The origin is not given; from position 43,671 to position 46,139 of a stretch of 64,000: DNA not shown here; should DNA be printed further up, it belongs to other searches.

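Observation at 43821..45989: GT2 glycosyltransferase fused to a PaaK/CapK-type adenylate-forming ligase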

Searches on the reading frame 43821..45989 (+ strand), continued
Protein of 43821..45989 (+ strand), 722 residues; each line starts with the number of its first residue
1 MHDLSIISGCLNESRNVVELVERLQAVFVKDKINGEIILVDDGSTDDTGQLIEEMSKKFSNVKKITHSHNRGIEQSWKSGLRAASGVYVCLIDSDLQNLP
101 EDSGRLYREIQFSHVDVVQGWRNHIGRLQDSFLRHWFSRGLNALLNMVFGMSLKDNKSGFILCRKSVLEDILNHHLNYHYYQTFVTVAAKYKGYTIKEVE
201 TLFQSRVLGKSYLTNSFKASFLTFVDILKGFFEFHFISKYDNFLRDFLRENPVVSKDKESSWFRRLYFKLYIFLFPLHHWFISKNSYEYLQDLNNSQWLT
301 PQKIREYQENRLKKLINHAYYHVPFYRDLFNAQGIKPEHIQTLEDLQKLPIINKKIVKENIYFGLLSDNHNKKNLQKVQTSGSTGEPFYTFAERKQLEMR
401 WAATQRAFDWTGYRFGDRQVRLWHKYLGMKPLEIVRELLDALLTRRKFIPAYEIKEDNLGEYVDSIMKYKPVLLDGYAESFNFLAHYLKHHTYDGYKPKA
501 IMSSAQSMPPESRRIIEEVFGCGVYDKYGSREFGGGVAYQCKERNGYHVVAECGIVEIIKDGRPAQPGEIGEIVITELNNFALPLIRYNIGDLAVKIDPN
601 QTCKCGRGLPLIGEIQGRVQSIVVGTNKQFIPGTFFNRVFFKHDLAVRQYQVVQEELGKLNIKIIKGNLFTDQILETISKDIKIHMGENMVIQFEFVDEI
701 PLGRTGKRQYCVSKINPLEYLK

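Call 59: find_encoding_contigs(protein=P0016, flank=7000, max_places=1)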
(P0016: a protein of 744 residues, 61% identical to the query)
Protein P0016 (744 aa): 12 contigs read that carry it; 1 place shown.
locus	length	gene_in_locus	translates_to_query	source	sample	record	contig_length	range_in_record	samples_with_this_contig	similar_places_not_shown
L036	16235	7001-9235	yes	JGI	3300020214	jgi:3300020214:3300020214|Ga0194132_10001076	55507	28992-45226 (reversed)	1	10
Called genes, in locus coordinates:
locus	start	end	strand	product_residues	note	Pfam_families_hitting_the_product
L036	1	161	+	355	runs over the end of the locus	PF03016:Exostosin_GT47, PF24785:RXYLT1_C (faint)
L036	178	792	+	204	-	PF13489:Methyltransf_23, PF05148:Methyltransf_8 (weak), PF08241:Methyltransf_11, PF13649:Methyltransf_25, PF08242:Methyltransf_12 (weak), PF13847:Methyltransf_31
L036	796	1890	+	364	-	PF13439:Glyco_transf_4, PF00534:Glycos_transf_1, PF13692:Glyco_trans_1_4, PF13524:Glyco_trans_1_2 (weak)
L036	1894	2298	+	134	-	-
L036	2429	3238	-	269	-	-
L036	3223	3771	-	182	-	PF13231:PMT_2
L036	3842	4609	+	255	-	PF00535:Glycos_transf_2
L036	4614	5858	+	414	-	PF08421:Methyltransf_13, PF13489:Methyltransf_23, PF08241:Methyltransf_11, PF08242:Methyltransf_12, PF13649:Methyltransf_25 (faint), PF08484:Methyltransf_14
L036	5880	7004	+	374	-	PF01073:3Beta_HSD, PF01370:Epimerase, PF02719:Polysacc_synt_2 (faint), PF16363:GDP_Man_Dehyd, PF07993:NAD_binding_4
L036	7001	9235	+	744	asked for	PF00535:Glycos_transf_2, PF27533:CapK_C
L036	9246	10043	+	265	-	PF13489:Methyltransf_23, PF01209:Ubie_methyltran, PF08241:Methyltransf_11, PF08242:Methyltransf_12, PF13649:Methyltransf_25, PF13847:Methyltransf_31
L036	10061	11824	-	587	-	PF13522:GATase_6, PF13537:GATase_7, PF00733:Asn_synthase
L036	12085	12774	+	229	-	PF05148:Methyltransf_8 (weak), PF13489:Methyltransf_23 (weak), PF08241:Methyltransf_11, PF13649:Methyltransf_25, PF13847:Methyltransf_31 (weak)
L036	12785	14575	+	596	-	-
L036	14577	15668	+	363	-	PF08421:Methyltransf_13, PF13489:Methyltransf_23, PF08242:Methyltransf_12, PF08484:Methyltransf_14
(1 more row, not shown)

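Call 60: find_encoding_contigs(protein=P0022, flank=7000, max_places=1)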
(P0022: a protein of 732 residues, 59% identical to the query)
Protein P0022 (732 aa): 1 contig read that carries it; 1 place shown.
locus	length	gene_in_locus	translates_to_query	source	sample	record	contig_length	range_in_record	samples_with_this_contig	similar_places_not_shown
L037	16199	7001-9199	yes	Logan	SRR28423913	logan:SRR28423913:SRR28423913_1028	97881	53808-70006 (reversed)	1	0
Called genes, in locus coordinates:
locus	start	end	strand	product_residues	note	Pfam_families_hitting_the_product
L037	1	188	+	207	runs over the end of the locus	PF13489:Methyltransf_23, PF08241:Methyltransf_11 (weak), PF13649:Methyltransf_25 (faint)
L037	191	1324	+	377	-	PF00534:Glycos_transf_1, PF13692:Glyco_trans_1_4, PF13524:Glyco_trans_1_2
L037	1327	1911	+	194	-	PF05148:Methyltransf_8 (weak), PF13489:Methyltransf_23, PF13847:Methyltransf_31 (weak), PF08241:Methyltransf_11, PF13649:Methyltransf_25 (weak), PF08242:Methyltransf_12 (weak)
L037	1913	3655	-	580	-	-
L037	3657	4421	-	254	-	PF05148:Methyltransf_8 (faint), PF13489:Methyltransf_23 (weak), PF13847:Methyltransf_31 (weak), PF08241:Methyltransf_11, PF13649:Methyltransf_25 (weak)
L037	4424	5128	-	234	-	PF13489:Methyltransf_23, PF08241:Methyltransf_11 (weak), PF08242:Methyltransf_12 (weak), PF13649:Methyltransf_25 (weak)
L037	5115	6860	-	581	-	PF13522:GATase_6, PF13537:GATase_7, PF00733:Asn_synthase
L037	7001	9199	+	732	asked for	PF00535:Glycos_transf_2, PF27533:CapK_C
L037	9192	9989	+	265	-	PF01728:FtsJ (weak), PF13489:Methyltransf_23, PF01209:Ubie_methyltran (weak), PF08003:Methyltransf_9 (weak), PF13649:Methyltransf_25, PF13847:Methyltransf_31, PF08241:Methyltransf_11, PF08242:Methyltransf_12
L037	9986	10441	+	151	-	PF04138:GtrA_DPMS_TM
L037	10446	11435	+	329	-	PF01073:3Beta_HSD, PF01370:Epimerase, PF02719:Polysacc_synt_2, PF04321:RmlD_sub_bind, PF07993:NAD_binding_4, PF08659:KR, PF13460:NAD_binding_10, PF16363:GDP_Man_Dehyd, +3 more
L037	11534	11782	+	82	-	PF12728:HTH_17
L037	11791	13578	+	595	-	PF00664:ABC_membrane, PF02463:SMC_N, PF00005:ABC_tran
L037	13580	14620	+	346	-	-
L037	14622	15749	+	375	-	PF00155:Aminotran_1_2 (faint), PF01041:DegT_DnrJ_EryC1, PF01212:Beta_elim_lyase (weak), PF01053:Cys_Met_Meta_PP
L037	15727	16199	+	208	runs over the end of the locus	PF02698:DUF218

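Call 61: find_encoding_contigs(protein=P0043, flank=7000, max_places=1)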
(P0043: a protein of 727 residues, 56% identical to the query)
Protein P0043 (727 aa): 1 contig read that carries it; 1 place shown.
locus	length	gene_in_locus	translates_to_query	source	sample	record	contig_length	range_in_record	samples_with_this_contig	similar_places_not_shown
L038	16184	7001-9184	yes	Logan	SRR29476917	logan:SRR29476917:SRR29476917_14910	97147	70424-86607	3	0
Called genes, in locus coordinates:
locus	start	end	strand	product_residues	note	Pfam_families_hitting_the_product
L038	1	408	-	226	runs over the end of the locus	PF05050:Methyltransf_21 (weak)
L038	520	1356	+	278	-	PF01467:CTP_transf_like, PF01050:MannoseP_isomer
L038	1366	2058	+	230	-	PF00535:Glycos_transf_2, PF10111:Glyco_tranf_2_2, PF13641:Glyco_tranf_2_3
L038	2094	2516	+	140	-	PF04138:GtrA_DPMS_TM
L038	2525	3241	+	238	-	PF00535:Glycos_transf_2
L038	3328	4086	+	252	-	PF13489:Methyltransf_23, PF13847:Methyltransf_31, PF08241:Methyltransf_11, PF08242:Methyltransf_12, PF13649:Methyltransf_25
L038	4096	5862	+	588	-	-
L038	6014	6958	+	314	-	PF26209:Phage_phiTE_241_C (weak), PF13385:Laminin_G_3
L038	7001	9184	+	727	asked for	PF00535:Glycos_transf_2, PF00501:AMP-binding, PF27533:CapK_C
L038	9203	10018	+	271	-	PF01209:Ubie_methyltran, PF08003:Methyltransf_9 (weak), PF13489:Methyltransf_23, PF01728:FtsJ (weak), PF13847:Methyltransf_31, PF08241:Methyltransf_11, PF08242:Methyltransf_12, PF13649:Methyltransf_25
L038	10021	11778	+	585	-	PF13522:GATase_6, PF13537:GATase_7, PF00733:Asn_synthase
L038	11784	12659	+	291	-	PF13489:Methyltransf_23, PF08241:Methyltransf_11, PF08242:Methyltransf_12 (weak), PF13649:Methyltransf_25, PF13847:Methyltransf_31 (weak)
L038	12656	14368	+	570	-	-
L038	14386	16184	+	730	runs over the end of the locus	PF04932:Wzy_C, PF07719:TPR_2 (faint), PF13428:TPR_14 (faint), PF13432:TPR_16 (faint), PF14559:TPR_19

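Call 76: find_homologous_proteins(query=P0142, max_evalue=1e-20)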
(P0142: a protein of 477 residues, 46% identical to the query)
Query P0142 (477 aa): 1887 proteins with E <= 1e-20 among 8000 candidates; the best 120 are listed.
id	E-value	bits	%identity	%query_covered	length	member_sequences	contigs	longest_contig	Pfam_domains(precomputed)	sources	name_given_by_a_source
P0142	0.0e+0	1090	100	100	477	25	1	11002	PF27533.1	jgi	jgi:phenylacetate-CoA ligase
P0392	1.0e-289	979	89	100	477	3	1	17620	PF27533.1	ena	-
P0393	1.7e-267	905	82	100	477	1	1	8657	PF27533.1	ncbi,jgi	jgi:phenylacetate-CoA ligase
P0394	1.3e-236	804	72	98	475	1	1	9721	PF27533.1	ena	-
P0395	1.3e-233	794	73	97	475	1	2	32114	PF27533.1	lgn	-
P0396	4.3e-232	789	72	97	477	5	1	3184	PF27533.1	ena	-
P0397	6.7e-232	788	72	97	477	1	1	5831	PF27533.1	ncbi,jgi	jgi:phenylacetate-CoA ligase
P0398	1.4e-230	784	70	97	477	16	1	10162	PF27533.1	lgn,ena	-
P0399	3.8e-230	782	70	97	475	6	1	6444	PF27533.1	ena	-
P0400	8.8e-230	781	70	98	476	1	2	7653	PF27533.1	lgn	-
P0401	1.9e-229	780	71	97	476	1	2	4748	PF27533.1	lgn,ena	-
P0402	2.1e-229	780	70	98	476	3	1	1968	PF27533.1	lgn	-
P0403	2.1e-229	780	70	98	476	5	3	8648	PF27533.1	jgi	-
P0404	2.5e-229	780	71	97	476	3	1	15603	PF27533.1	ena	-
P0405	2.8e-229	779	70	98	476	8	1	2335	PF27533.1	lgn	-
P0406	2.0e-228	777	70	97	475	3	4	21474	PF27533.1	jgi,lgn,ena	-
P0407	1.9e-227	773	70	98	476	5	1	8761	PF27533.1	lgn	-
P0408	8.1e-227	771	71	97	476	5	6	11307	PF27533.1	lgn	-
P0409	2.5e-226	770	70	97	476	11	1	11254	PF27533.1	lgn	-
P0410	6.2e-226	768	72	94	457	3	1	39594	PF27533.1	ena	-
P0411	6.6e-226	768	69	97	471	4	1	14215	PF27533.1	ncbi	-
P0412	9.1e-225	764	70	97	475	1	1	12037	PF27533.1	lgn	-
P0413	2.9e-224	763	69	97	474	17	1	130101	PF27533.1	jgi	jgi:phenylacetate-CoA ligase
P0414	3.6e-224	763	70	97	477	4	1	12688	PF27533.1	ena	-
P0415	4.9e-224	762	68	97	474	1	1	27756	PF27533.1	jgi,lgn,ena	-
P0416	8.9e-224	761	69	97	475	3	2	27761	PF27533.1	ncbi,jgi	jgi:phenylacetate-CoA ligase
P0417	1.1e-220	751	69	97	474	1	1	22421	PF27533.1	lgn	-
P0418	3.2e-220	750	71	94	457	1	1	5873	PF27533.1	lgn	-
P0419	5.3e-220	749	69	97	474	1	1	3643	PF27533.1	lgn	-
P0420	1.5e-219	747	69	97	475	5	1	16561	PF27533.1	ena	-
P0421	1.7e-219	747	68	97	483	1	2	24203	PF27533.1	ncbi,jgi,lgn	jgi:phenylacetate-CoA ligase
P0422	2.6e-219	746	68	97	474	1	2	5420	PF27533.1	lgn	-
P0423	5.7e-218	742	67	99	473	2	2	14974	PF27533.1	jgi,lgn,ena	-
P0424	1.8e-217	740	66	98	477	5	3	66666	PF27533.1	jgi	jgi:phenylacetate-CoA ligase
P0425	1.5e-216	737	68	96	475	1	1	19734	PF27533.1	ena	-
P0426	4.8e-215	732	67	96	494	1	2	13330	PF27533.1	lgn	-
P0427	3.3e-214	730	68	97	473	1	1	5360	PF27533.1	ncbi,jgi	jgi:phenylacetate-CoA ligase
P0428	9.5e-214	728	67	97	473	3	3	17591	PF27533.1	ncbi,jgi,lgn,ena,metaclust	jgi:phenylacetate-CoA ligase|metaclust:\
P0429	1.3e-213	728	68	94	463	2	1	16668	PF27533.1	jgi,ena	jgi:phenylacetate-CoA ligase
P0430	1.5e-213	728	73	88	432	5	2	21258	PF27533.1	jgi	jgi:phenylacetate-CoA ligase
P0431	3.1e-213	726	65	97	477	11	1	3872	PF27533.1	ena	-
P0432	3.0e-212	723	65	98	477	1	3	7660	PF27533.1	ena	-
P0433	3.7e-212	723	65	97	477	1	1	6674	PF27533.1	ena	-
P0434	1.1e-210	718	68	95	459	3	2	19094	PF27533.1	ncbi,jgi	jgi:phenylacetate-CoA ligase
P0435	2.9e-209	713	65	98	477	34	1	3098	PF27533.1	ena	-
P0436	6.9e-209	712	64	98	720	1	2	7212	PF27533.1,PF00535.33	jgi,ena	jgi:phenylacetate-CoA ligase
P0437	2.1e-207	707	65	97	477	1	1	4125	PF27533.1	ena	-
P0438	9.5e-206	702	64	97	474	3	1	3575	PF27533.1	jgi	jgi:phenylacetate-CoA ligase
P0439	1.8e-202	691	62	99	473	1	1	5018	PF27533.1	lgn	-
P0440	2.1e-201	687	63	97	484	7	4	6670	PF27533.1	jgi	-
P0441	2.8e-201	687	63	97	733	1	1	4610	PF10111.15,PF13641.13,PF27533.1,PF00535.33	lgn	-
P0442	6.5e-198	676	64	94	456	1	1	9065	PF27533.1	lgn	-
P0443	2.4e-197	674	63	95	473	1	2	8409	PF27533.1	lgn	-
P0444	4.5e-197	673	63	98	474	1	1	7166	PF27533.1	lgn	-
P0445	5.0e-197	673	62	98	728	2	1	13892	PF13641.13,PF27533.1,PF00535.33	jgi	-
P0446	2.5e-196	671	62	99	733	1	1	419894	PF27533.1,PF00535.33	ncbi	-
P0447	5.2e-196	670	62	96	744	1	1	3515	PF13641.13,PF27533.1,PF00535.33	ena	-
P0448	5.0e-195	666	63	96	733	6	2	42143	PF13641.13,PF27533.1,PF00535.33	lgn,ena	-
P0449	1.2e-193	662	62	97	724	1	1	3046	PF13641.13,PF27533.1,PF00535.33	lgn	-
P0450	1.4e-193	662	61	97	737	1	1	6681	PF10111.15,PF13641.13,PF27533.1,PF00535.33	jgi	jgi:phenylacetate-CoA ligase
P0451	1.9e-193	661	59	99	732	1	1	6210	PF10111.15,PF27533.1,PF00535.33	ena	-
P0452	2.5e-193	661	61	97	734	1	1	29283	PF13641.13,PF27533.1,PF00535.33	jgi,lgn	jgi:phenylacetate-CoA ligase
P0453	3.1e-193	661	60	98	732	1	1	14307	PF10111.15,PF13641.13,PF27533.1,PF00535.33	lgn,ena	-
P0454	4.1e-193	660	62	97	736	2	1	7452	PF27533.1,PF00535.33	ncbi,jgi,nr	ncbi:MAG: glycosyltransferase [Acidimicrobiia bacterium]|nr:glycosyltransferase [Acidimicrobiia bact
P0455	6.5e-193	659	61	99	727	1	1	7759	PF13641.13,PF27533.1,PF00535.33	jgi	jgi:phenylacetate-CoA ligase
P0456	9.0e-193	659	62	95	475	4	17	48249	PF27533.1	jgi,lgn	-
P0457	9.1e-193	659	61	97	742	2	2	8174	PF13641.13,PF27533.1,PF00535.33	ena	-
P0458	1.1e-192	659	60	99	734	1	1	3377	PF13641.13,PF27533.1,PF00535.33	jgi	jgi:phenylacetate-CoA ligase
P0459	2.2e-192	658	62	97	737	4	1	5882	PF13641.13,PF27533.1,PF00535.33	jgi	jgi:phenylacetate-coenzyme A ligase PaaK-like adenylate-forming protein/glycosyltransferase involved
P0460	2.3e-192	658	60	98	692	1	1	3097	PF27533.1,PF00535.33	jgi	jgi:phenylacetate-CoA ligase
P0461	3.1e-192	657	60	98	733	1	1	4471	PF27533.1,PF00535.33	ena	-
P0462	3.9e-192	657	61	97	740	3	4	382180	PF13641.13,PF27533.1,PF00535.33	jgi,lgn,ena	-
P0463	4.3e-192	657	60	99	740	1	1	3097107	PF13641.13,PF27533.1,PF00535.33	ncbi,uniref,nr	ncbi:glycosyltransferase [Protaetiibacter intestinalis]|uniref:Glycosyltransferase n=1 Tax=Protaetii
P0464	4.7e-192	657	64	94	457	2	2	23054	PF27533.1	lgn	-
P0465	5.3e-192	656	60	97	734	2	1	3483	PF13641.13,PF27533.1,PF00535.33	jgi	jgi:phenylacetate-CoA ligase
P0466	7.5e-192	656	61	98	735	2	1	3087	PF13641.13,PF27533.1,PF00535.33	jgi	-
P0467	1.4e-191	655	59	99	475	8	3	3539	PF27533.1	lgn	-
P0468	1.7e-191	655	61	97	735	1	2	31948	PF27533.1,PF00535.33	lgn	-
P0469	1.9e-191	655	62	97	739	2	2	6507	PF10111.15,PF13641.13,PF27533.1,PF00535.33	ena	-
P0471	2.4e-191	654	61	97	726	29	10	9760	PF13641.13,PF27533.1,PF00535.33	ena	-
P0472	3.0e-191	654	59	99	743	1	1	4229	PF13641.13,PF27533.1,PF00535.33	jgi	jgi:phenylacetate-CoA ligase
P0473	3.6e-191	654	60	98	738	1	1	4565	PF13641.13,PF27533.1,PF00535.33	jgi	-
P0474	6.1e-191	653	60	98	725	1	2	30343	PF27533.1,PF00535.33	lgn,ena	-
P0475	6.6e-191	653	62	96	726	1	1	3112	PF13641.13,PF27533.1,PF00535.33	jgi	jgi:phenylacetate-CoA ligase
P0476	8.0e-191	653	60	98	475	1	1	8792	PF27533.1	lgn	-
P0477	9.7e-191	652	62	96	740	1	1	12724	PF27533.1,PF00535.33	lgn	-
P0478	1.4e-190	652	59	99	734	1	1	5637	PF13641.13,PF27533.1,PF00535.33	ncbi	-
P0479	2.1e-190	651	60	98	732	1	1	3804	PF13641.13,PF27533.1,PF00535.33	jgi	jgi:phenylacetate-CoA ligase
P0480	3.3e-190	651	60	99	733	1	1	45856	PF13641.13,PF27533.1,PF00535.33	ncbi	-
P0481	4.8e-190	650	60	99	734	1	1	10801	PF13641.13,PF27533.1,PF00535.33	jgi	jgi:phenylacetate-CoA ligase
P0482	8.8e-190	649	60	98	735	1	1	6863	PF13641.13,PF27533.1,PF00535.33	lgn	-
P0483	8.9e-190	649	58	99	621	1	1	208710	PF27533.1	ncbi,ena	-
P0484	1.2e-189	649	60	99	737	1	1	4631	PF13641.13,PF27533.1,PF00535.33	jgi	jgi:phenylacetate-CoA ligase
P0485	1.3e-189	649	61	99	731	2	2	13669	PF27533.1,PF00535.33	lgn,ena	-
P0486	1.4e-189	648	60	97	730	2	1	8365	PF13641.13,PF27533.1,PF00535.33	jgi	jgi:phenylacetate-CoA ligase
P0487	2.3e-189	648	59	97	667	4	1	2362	PF27533.1,PF00535.33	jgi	jgi:phenylacetate-CoA ligase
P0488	2.7e-189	648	61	97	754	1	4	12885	PF13641.13,PF27533.1,PF00535.33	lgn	-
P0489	3.4e-189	647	61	96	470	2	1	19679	PF27533.1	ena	-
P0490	3.7e-189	647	60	97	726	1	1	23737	PF27533.1,PF00535.33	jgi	jgi:phenylacetate-CoA ligase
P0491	3.7e-189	647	60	99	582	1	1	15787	PF27533.1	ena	-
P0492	4.2e-189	647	60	97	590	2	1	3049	PF27533.1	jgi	jgi:phenylacetate-CoA ligase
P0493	6.1e-189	646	60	99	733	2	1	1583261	PF10111.15,PF13641.13,PF27533.1,PF00535.33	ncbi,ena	-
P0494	6.6e-189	646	62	97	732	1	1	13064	PF10111.15,PF13641.13,PF27533.1,PF00535.33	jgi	jgi:phenylacetate-CoA ligase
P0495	8.2e-189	646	60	97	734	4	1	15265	PF13641.13,PF27533.1,PF00535.33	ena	-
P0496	9.4e-189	646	60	96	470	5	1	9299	PF27533.1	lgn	-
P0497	1.5e-188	645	60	97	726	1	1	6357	PF13641.13,PF27533.1,PF00535.33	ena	-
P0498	3.1e-188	644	61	98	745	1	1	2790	PF27533.1,PF00535.33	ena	-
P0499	3.3e-188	644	60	96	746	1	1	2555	PF27533.1,PF00535.33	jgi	jgi:phenylacetate-CoA ligase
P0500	6.2e-188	643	62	97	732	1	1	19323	PF10111.15,PF13641.13,PF27533.1,PF00535.33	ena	-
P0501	1.3e-187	642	60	98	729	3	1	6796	PF13641.13,PF27533.1,PF00535.33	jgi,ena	jgi:phenylacetate-CoA ligase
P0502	1.6e-187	642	60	98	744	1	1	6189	PF13641.13,PF27533.1,PF00535.33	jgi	jgi:phenylacetate-CoA ligase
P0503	1.7e-187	642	59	98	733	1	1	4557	PF10111.15,PF13641.13,PF27533.1,PF00535.33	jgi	jgi:phenylacetate-CoA ligase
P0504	1.9e-187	641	60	98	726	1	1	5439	PF27533.1,PF00535.33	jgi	jgi:phenylacetate-CoA ligase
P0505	1.9e-187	641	60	98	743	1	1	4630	PF10111.15,PF13641.13,PF27533.1,PF00535.33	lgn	-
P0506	1.9e-187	641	60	97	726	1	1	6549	PF13641.13,PF27533.1,PF00535.33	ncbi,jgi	jgi:phenylacetate-CoA ligase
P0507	2.4e-187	641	62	97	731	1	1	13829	PF10111.15,PF13641.13,PF27533.1,PF00535.33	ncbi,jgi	jgi:phenylacetate-CoA ligase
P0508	2.5e-187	641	60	97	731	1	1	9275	PF13641.13,PF27533.1,PF00535.33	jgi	jgi:phenylacetate-CoA ligase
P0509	3.3e-187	641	60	97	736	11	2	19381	PF27533.1,PF00535.33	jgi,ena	-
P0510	3.9e-187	640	61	97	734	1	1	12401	PF10111.15,PF13641.13,PF27533.1,PF00535.33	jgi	jgi:phenylacetate-CoA ligase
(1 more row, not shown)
